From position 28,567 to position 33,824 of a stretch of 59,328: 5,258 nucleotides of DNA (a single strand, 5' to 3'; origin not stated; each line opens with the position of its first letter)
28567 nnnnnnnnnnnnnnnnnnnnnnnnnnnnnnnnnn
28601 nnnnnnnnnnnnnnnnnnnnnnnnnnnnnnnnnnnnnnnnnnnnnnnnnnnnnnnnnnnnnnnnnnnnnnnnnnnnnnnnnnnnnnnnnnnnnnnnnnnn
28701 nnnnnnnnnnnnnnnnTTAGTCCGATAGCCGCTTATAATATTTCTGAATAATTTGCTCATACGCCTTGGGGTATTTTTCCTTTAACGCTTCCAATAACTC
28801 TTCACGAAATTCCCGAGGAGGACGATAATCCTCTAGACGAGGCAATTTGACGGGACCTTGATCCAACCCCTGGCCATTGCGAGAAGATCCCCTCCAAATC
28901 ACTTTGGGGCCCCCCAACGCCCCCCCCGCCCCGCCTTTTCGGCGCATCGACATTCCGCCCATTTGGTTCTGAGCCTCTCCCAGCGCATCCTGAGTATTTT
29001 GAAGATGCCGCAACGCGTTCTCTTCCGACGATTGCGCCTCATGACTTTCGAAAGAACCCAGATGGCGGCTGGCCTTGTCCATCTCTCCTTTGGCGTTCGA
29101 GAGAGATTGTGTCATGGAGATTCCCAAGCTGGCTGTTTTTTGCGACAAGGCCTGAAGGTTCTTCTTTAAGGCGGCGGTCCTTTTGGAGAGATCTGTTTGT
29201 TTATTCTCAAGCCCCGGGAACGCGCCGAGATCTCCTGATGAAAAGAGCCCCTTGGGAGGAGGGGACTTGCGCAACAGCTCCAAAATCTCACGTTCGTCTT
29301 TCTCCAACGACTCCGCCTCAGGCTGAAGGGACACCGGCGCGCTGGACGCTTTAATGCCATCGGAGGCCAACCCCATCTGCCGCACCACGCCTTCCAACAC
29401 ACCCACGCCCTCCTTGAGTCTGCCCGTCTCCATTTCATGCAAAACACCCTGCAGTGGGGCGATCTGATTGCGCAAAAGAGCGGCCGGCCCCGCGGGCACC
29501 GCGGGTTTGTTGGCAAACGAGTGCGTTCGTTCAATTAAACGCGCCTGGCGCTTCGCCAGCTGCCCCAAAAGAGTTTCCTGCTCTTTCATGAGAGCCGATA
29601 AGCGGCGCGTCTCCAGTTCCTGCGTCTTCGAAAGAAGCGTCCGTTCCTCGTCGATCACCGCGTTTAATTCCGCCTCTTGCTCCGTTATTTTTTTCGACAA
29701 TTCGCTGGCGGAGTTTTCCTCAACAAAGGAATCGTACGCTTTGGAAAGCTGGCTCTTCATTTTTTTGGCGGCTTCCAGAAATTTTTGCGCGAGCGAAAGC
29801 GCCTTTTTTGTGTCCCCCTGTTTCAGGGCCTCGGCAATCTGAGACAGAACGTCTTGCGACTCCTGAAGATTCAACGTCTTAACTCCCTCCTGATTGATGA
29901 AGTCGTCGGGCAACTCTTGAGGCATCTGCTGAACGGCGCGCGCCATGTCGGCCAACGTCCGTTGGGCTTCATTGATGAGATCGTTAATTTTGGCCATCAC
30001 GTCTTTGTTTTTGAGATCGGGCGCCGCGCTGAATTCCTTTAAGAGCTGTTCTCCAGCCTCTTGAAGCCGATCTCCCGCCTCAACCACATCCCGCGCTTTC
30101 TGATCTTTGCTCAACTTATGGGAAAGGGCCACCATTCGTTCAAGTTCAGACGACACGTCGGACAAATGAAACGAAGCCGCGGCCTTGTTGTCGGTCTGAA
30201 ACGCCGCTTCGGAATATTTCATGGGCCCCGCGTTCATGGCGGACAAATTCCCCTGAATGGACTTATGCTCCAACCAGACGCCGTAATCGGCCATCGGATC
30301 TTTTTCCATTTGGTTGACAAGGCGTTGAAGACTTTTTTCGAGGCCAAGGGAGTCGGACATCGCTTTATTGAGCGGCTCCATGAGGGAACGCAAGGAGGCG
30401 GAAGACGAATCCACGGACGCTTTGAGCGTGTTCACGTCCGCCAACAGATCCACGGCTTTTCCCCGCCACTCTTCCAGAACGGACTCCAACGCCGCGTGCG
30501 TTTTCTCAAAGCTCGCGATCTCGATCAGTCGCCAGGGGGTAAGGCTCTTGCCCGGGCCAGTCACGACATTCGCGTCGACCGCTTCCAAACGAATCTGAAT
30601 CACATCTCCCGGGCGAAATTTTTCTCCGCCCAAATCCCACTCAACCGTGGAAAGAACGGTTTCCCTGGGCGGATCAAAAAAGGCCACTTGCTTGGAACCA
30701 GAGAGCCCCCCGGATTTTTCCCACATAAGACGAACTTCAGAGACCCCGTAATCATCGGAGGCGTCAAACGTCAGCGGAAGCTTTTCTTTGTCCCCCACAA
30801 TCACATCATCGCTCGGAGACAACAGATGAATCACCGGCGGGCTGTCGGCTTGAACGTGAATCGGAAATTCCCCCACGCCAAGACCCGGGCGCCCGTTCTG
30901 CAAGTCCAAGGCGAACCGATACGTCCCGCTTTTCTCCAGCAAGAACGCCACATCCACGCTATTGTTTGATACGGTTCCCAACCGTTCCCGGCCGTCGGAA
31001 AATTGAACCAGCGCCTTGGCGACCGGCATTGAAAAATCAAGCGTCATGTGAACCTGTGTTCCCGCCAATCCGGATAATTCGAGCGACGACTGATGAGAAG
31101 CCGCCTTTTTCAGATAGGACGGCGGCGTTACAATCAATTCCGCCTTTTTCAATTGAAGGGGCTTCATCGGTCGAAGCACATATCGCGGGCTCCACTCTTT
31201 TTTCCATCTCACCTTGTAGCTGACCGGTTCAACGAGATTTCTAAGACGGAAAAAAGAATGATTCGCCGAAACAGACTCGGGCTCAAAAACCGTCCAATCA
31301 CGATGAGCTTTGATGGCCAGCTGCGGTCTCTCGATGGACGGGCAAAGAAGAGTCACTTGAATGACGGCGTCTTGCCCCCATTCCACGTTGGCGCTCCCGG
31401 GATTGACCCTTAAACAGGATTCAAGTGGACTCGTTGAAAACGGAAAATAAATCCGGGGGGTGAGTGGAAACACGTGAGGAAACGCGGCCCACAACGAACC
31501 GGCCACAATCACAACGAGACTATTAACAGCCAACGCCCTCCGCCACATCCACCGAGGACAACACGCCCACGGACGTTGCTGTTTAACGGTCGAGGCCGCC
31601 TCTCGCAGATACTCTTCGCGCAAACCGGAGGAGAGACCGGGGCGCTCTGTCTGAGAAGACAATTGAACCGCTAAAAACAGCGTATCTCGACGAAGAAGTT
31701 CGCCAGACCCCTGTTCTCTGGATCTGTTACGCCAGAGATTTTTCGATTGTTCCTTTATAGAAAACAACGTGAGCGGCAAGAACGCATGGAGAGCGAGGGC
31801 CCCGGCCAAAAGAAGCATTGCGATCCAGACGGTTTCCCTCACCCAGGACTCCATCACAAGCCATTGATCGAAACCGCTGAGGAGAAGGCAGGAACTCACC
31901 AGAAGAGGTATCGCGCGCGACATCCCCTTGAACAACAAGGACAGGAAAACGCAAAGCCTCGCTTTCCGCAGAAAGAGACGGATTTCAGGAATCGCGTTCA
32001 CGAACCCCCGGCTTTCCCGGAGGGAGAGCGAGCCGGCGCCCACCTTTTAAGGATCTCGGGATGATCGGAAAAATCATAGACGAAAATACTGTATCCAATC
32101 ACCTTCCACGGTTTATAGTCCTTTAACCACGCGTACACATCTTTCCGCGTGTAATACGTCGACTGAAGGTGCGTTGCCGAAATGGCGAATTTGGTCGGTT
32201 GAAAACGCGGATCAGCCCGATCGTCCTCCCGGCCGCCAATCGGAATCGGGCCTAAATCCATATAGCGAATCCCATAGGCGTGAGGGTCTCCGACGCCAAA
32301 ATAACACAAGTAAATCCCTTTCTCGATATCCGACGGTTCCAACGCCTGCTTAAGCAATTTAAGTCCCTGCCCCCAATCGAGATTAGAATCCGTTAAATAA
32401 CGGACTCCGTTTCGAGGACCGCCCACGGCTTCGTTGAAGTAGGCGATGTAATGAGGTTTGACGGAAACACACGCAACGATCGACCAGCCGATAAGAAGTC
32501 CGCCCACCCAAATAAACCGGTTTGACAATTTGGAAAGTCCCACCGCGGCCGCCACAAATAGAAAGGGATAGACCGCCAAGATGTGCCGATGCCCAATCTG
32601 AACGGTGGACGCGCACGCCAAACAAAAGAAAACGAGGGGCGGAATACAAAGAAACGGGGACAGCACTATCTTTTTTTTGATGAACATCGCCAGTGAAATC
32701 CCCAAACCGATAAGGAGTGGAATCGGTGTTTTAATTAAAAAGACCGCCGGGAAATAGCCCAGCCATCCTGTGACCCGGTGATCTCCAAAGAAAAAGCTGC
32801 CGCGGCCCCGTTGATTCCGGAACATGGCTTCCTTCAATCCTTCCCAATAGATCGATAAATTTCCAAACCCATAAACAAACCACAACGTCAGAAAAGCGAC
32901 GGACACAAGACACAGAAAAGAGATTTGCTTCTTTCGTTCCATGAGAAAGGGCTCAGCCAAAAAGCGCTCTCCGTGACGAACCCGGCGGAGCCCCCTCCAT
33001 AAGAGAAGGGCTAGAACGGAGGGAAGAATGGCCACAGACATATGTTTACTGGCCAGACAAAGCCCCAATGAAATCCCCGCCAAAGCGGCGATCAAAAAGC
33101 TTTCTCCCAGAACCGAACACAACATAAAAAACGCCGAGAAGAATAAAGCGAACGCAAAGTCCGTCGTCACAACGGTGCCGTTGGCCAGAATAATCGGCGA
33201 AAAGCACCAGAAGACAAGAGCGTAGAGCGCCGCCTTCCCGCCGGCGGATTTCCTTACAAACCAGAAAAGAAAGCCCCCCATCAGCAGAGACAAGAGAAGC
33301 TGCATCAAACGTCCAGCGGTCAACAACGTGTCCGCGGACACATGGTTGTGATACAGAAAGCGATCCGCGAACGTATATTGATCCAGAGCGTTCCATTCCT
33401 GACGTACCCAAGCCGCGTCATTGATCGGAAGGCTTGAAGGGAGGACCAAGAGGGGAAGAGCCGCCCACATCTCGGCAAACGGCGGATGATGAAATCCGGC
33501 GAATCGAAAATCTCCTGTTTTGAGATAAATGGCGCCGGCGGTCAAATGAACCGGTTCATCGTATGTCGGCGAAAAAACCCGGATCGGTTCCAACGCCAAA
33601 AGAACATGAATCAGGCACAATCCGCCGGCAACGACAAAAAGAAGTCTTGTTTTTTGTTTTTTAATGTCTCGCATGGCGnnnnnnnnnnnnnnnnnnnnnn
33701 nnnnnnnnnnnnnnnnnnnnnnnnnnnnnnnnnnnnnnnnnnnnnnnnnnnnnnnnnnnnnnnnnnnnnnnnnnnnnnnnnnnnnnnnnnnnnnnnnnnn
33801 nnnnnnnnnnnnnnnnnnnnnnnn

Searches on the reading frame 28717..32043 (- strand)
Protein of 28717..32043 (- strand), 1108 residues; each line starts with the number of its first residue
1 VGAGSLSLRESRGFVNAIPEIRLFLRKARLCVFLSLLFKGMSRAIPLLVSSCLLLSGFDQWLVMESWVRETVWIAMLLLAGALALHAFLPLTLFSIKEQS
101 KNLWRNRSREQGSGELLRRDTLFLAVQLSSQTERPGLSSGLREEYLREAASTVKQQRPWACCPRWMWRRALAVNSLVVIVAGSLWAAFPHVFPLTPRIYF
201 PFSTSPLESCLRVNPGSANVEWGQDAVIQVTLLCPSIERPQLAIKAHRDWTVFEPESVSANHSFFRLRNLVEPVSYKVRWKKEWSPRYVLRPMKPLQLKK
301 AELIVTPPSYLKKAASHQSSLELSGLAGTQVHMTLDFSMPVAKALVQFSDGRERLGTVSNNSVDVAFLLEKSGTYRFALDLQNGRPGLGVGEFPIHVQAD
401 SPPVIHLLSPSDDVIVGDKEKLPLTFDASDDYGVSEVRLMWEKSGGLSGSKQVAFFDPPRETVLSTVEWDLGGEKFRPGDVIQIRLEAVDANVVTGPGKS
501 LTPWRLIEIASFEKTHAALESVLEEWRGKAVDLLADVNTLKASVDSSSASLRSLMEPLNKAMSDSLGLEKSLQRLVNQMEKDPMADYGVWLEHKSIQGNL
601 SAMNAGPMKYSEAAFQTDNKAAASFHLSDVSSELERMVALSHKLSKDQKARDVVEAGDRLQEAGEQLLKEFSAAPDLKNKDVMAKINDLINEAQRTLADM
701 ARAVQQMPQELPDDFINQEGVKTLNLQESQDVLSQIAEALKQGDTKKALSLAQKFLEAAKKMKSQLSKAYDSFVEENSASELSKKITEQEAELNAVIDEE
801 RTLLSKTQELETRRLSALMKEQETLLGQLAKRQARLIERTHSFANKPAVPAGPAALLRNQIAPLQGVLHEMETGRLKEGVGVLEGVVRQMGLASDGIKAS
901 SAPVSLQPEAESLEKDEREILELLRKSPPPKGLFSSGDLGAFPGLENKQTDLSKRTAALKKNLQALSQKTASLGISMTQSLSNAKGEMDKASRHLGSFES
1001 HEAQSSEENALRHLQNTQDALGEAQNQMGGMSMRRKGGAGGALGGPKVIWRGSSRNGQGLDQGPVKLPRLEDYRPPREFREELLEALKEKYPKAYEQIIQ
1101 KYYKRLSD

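Call 7: search_protein_families(library=pfam, proteins=[window:28717-32043:-], max_evalue=0.001)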
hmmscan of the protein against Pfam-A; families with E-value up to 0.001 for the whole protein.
window:28717-32043:- (1108 aa): 1 family
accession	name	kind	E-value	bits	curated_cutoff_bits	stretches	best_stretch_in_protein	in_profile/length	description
PF13779.11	DUF4175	-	2.1e-16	59.6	27.3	2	652-1090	480-808/825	Domain of unknown function (DUF4175)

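Call 16: search_protein_families(library=ncbifam, proteins=[window:28717-32043:-], max_evalue=0.01)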
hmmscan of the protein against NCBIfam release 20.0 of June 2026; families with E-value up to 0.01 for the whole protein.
window:28717-32043:- (1108 aa): 1 family
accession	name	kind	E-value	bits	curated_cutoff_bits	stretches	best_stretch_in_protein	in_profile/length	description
TIGR02302.1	aProt_lowcomp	hypoth_equivalog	3e-06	25.8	394.3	1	947-1106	691-847/851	TIGR02302 family protein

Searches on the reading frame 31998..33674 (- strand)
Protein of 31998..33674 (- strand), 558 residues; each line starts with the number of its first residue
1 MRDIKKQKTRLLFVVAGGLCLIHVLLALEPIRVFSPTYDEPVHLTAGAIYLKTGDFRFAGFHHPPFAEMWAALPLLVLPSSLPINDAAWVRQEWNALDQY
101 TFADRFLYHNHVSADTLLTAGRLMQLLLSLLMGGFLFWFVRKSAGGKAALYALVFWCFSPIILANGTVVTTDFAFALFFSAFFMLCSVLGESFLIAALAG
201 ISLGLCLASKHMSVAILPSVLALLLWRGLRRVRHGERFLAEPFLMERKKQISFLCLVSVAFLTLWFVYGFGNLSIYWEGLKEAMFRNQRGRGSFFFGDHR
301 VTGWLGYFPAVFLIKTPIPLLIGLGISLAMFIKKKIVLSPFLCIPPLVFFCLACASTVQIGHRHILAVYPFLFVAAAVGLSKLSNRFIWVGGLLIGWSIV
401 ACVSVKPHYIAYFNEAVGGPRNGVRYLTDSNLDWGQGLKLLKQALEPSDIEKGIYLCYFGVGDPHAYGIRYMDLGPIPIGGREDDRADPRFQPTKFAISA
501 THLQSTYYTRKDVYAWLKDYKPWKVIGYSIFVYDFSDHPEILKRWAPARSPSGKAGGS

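Call 7: search_protein_families(library=pfam, proteins=[window:31998-33674:-], max_evalue=0.001)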
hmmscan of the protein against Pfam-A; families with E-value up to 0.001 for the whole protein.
window:31998-33674:- (558 aa): 1 family
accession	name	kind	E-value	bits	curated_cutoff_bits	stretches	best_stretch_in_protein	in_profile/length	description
PF13231.12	PMT_2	-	4.8e-07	30.6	26.1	1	119-231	22-135/160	Dolichyl-phosphate-mannose-protein mannosyltransferase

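Call 16: search_protein_families(library=ncbifam, proteins=[window:31998-33674:-], max_evalue=0.01)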
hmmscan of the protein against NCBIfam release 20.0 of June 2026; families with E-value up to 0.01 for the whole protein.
window:31998-33674:- (558 aa): 0 families
